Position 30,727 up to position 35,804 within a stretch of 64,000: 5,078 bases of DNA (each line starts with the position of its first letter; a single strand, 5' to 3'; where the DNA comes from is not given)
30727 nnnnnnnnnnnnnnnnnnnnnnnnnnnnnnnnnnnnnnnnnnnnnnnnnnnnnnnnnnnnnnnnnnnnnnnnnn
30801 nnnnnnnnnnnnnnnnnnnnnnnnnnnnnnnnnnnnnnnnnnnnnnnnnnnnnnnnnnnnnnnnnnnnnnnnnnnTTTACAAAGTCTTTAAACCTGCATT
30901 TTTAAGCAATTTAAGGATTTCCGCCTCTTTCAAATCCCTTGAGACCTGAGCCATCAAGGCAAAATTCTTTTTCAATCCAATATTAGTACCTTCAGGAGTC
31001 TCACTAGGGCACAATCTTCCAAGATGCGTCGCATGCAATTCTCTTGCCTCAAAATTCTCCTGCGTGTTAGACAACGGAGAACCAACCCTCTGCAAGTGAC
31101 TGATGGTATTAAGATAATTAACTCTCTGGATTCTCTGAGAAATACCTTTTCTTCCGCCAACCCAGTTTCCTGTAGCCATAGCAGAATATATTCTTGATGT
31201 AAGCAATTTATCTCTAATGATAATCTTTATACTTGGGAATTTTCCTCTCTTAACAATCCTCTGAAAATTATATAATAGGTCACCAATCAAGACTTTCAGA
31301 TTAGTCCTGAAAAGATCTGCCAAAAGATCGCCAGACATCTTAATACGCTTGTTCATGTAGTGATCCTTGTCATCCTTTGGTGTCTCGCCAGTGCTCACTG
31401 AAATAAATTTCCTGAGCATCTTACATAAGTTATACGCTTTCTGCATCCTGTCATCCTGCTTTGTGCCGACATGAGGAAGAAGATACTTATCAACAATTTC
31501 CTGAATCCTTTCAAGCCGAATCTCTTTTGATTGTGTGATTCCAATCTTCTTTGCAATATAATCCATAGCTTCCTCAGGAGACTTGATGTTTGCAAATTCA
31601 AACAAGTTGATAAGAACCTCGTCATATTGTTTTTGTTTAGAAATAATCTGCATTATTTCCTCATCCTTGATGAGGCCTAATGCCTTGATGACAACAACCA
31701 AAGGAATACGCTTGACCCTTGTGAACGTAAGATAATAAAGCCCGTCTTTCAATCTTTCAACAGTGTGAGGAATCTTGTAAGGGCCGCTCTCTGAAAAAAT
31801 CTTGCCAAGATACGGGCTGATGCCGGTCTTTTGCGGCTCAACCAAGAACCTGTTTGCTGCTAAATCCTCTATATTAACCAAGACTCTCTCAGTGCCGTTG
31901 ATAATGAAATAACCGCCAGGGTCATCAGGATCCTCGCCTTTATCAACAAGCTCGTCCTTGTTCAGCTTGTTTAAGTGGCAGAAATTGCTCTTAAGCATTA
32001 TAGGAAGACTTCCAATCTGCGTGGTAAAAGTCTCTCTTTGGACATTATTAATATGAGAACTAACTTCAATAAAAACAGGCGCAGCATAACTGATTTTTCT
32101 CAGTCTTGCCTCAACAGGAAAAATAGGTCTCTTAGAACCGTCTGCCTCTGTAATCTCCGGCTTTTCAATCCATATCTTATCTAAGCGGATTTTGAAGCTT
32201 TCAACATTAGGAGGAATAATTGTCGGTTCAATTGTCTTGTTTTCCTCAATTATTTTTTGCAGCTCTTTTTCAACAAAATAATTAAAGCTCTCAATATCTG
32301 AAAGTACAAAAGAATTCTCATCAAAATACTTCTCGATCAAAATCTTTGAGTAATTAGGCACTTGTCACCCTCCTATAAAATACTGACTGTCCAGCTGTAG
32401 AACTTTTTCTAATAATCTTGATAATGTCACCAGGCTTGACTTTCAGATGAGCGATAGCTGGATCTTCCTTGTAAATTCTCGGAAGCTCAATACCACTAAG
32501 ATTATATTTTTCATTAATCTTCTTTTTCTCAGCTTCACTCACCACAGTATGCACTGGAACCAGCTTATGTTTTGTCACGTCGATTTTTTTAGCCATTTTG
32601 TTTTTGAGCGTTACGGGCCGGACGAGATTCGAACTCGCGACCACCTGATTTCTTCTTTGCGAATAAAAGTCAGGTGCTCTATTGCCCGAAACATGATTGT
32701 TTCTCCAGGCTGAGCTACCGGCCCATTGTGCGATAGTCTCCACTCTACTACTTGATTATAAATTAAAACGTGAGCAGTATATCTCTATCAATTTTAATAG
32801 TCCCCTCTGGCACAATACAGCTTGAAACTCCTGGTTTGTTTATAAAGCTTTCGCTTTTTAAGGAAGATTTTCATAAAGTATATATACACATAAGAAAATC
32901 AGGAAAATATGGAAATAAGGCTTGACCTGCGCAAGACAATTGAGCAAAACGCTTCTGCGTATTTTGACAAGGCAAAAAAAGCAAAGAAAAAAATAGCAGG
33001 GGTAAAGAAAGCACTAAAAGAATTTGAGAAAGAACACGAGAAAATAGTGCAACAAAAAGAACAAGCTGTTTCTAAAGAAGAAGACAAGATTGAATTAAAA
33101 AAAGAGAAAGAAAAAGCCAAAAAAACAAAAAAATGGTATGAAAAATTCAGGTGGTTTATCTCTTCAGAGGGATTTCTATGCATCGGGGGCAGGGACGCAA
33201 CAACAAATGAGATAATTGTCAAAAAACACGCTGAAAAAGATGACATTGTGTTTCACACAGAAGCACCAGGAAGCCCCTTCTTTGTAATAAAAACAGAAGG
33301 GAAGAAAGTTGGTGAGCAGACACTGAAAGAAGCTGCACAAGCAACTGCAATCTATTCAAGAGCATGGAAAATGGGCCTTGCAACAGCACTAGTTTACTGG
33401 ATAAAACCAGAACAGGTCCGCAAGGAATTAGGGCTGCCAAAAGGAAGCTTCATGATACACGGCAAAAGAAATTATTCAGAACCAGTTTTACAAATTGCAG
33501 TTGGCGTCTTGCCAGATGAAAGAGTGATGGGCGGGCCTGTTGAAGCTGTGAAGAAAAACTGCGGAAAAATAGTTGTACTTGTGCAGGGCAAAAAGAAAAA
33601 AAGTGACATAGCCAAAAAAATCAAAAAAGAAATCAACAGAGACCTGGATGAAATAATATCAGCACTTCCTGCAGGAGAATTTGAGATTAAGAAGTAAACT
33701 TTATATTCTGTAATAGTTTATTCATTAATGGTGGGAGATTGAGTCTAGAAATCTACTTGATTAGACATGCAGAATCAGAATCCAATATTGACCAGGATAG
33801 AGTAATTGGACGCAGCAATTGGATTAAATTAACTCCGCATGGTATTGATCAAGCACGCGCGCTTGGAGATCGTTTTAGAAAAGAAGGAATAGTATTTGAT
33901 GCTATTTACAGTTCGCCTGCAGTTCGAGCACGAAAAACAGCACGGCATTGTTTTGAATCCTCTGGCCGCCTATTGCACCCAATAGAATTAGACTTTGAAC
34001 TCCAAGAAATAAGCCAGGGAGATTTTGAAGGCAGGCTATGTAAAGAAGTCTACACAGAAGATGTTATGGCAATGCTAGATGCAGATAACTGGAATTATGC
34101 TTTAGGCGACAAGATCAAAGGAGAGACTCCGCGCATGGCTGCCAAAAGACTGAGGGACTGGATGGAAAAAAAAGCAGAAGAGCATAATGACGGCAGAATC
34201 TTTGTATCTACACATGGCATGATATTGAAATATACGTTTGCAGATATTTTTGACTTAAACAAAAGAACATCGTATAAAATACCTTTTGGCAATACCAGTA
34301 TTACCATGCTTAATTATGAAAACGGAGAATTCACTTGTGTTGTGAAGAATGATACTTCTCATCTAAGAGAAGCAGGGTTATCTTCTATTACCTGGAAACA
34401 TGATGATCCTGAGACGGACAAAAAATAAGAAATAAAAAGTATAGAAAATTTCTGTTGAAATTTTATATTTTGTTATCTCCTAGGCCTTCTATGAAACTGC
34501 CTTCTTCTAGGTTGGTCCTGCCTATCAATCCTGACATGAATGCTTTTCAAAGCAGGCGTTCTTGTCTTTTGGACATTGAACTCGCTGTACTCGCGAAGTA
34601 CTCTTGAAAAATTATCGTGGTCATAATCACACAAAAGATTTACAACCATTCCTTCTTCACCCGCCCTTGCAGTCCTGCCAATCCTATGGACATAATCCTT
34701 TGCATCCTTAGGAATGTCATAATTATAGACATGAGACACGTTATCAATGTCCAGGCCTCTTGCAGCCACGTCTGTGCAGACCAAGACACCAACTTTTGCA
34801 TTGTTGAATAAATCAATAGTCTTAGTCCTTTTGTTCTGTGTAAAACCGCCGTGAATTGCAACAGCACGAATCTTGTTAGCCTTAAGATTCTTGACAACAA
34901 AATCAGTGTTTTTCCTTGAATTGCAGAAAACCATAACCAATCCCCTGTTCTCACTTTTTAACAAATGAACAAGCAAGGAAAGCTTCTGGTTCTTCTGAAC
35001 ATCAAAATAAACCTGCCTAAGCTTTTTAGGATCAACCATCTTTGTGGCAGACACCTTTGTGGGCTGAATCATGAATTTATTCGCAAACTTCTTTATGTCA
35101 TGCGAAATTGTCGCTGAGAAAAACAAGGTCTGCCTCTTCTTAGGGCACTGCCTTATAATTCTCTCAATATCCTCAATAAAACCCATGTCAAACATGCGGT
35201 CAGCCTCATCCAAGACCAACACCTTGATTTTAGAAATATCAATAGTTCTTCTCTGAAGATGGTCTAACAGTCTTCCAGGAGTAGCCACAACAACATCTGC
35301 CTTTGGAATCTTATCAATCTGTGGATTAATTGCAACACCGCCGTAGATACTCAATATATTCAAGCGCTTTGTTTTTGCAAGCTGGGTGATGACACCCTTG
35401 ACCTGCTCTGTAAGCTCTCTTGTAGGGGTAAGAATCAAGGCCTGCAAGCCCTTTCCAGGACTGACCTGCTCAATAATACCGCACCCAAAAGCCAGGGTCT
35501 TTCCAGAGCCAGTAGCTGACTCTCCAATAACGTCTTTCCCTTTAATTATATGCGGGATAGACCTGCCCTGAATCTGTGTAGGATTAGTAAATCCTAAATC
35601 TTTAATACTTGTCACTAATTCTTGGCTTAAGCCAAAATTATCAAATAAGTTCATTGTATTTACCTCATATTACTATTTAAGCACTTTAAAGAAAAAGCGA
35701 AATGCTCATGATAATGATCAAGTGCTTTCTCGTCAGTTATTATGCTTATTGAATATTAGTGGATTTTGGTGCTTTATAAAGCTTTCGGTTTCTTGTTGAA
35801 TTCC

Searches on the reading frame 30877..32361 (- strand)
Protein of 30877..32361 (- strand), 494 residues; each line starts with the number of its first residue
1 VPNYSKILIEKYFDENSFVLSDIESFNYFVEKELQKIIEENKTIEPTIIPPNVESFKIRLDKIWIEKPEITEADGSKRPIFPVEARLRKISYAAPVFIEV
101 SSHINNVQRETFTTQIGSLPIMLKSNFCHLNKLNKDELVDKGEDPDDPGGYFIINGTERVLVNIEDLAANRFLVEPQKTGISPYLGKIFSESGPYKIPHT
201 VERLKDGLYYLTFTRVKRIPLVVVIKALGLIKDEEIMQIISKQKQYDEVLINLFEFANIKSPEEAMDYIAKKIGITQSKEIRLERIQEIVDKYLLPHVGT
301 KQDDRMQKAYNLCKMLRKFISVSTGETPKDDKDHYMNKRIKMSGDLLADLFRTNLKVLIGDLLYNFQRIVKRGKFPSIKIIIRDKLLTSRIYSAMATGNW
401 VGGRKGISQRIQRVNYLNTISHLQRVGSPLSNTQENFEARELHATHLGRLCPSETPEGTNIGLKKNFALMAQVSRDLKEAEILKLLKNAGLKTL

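Call 78: search_protein_families(library=pfam, proteins=[window:30877-32361:-], max_evalue=0.00001)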
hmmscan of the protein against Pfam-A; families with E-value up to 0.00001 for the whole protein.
window:30877-32361:- (494 aa): 3 families
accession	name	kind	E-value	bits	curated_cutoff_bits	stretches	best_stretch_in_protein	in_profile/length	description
PF04563.20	RNA_pol_Rpb2_1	-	2.3e-50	171.4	28.2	1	21-386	5-200/203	RNA polymerase beta subunit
PF04561.19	RNA_pol_Rpb2_2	-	3.1e-26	92.6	21.7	1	200-341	32-190/190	RNA polymerase Rpb2, domain 2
PF04565.21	RNA_pol_Rpb2_3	-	8.1e-23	80.8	21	1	411-473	3-68/68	RNA polymerase Rpb2, domain 3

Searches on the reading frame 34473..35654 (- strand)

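Call 79: search_protein_families(library=pfam, proteins=[window:34473-35654:-], max_evalue=0.00001)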
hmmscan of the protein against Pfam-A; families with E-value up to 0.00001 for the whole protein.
window:34473-35654:- (393 aa): 3 families
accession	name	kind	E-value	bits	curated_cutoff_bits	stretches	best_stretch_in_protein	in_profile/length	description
PF00270.35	DEAD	-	2.3e-48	164.5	26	1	26-189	1-166/167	DEAD/DEAH box helicase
PF00271.37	Helicase_C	-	1.4e-33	115.9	23.5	1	224-332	2-110/110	Helicase conserved C-terminal domain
PF04851.21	ResIII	-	2.1e-11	44.5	22.5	1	41-184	25-163/164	Type III restriction enzyme, res subunit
